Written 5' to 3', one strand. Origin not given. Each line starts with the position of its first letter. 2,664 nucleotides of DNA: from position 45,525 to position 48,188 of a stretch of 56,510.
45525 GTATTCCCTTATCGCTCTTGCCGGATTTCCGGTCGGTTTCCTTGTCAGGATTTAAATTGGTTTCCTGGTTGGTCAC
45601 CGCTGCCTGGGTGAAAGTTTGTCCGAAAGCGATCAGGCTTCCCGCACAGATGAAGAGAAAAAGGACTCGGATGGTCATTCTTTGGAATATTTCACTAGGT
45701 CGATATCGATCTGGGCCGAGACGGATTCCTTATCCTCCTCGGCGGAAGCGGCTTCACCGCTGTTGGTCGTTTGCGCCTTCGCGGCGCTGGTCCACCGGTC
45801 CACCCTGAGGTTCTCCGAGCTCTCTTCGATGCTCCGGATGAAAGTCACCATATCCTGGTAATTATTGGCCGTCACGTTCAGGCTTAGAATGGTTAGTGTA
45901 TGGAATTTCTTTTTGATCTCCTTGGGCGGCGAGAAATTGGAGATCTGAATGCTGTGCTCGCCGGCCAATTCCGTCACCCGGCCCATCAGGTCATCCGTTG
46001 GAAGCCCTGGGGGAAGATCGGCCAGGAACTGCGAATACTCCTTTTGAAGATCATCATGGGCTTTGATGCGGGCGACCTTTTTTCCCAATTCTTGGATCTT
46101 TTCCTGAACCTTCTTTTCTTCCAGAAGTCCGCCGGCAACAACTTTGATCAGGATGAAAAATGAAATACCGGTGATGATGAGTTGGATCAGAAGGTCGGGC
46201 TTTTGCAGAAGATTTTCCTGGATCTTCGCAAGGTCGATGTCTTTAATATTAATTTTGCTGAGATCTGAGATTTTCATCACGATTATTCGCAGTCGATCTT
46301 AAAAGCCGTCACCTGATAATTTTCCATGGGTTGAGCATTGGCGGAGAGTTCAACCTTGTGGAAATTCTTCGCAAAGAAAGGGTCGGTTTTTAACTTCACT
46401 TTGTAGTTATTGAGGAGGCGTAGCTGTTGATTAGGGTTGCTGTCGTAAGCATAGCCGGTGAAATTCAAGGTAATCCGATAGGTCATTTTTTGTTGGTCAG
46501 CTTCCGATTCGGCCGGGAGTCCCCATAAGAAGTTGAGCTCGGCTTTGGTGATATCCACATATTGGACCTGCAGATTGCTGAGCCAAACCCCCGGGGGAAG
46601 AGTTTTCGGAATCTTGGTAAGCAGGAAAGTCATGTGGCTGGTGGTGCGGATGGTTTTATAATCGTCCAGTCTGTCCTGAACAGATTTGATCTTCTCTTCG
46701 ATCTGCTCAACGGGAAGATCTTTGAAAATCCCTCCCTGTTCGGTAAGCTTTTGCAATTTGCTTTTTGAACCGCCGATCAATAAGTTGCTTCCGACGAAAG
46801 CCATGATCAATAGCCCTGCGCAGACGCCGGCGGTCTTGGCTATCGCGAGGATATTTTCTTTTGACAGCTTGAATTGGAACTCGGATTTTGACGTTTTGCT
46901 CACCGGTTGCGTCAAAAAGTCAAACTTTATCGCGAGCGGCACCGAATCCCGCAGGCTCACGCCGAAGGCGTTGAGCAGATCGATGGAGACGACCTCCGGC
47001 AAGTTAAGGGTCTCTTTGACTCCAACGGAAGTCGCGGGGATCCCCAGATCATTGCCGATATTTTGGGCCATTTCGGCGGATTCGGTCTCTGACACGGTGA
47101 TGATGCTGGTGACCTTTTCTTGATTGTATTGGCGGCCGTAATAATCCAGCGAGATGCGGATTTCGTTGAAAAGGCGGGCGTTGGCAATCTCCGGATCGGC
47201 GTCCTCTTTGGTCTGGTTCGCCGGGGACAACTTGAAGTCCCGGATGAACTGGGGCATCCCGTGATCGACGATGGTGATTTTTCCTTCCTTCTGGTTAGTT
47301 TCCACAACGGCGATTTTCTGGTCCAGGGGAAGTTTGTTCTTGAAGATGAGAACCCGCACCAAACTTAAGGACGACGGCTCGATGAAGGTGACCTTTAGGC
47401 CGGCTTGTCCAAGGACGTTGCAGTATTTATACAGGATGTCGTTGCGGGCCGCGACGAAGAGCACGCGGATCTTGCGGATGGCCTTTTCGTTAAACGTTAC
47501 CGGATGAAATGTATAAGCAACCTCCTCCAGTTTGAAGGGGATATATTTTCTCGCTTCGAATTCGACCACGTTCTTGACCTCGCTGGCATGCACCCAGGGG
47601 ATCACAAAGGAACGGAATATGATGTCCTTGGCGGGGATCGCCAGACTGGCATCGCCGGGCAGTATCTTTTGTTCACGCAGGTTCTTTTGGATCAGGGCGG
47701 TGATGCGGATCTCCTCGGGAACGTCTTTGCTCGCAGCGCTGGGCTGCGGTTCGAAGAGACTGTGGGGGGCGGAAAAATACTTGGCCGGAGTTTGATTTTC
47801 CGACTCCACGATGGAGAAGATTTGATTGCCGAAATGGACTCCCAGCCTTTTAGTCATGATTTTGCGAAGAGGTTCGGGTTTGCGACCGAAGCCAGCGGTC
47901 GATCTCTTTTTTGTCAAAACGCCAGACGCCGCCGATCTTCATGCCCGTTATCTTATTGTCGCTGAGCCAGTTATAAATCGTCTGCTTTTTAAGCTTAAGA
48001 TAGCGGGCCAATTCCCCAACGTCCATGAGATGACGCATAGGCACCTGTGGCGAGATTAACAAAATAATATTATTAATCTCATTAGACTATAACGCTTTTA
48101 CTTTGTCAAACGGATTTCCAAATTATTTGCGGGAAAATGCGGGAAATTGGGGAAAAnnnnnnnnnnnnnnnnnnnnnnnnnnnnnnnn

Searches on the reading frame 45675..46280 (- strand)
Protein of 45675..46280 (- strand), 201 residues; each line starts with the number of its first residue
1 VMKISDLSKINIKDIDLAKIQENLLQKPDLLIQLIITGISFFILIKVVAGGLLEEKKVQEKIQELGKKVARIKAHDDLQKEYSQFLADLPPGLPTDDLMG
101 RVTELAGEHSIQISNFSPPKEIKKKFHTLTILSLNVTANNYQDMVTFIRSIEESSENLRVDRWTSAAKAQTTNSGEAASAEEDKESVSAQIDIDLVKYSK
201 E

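Call 76: search_protein_families(library=pfam, proteins=[window:45675-46280:-], max_evalue=0.001)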
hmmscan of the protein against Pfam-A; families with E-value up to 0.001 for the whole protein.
window:45675-46280:- (201 aa): 1 family
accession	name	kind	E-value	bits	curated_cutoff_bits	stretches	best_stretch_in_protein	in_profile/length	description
PF04350.18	PilO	-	9.8e-07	29.5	22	1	55-151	8-107/145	Pilus assembly protein, PilO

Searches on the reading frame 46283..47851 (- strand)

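Call 76: search_protein_families(library=pfam, proteins=[window:46283-47851:-], max_evalue=0.001)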
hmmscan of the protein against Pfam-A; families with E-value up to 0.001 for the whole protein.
window:46283-47851:- (522 aa): 1 family
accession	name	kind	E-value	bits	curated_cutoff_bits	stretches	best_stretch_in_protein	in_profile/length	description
PF11104.14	PilM_2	-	7.5e-16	58.4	27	1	41-207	38-209/340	Type IV pilus assembly protein PilM;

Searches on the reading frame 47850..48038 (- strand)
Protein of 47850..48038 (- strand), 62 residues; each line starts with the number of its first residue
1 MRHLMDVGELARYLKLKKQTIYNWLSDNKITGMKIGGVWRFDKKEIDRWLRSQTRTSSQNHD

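Call 76: search_protein_families(library=pfam, proteins=[window:47850-48038:-], max_evalue=0.001)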
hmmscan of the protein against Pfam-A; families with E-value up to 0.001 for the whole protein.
window:47850-48038:- (62 aa): 2 families
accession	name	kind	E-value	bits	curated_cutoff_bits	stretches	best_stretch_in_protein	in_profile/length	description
PF12728.13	HTH_17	-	6.7e-16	58.7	27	1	4-53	1-50/51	Helix-turn-helix domain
PF03374.19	ANT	-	0.00031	21.5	25.3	1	4-59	23-80/108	Phage antirepressor protein KilAC domain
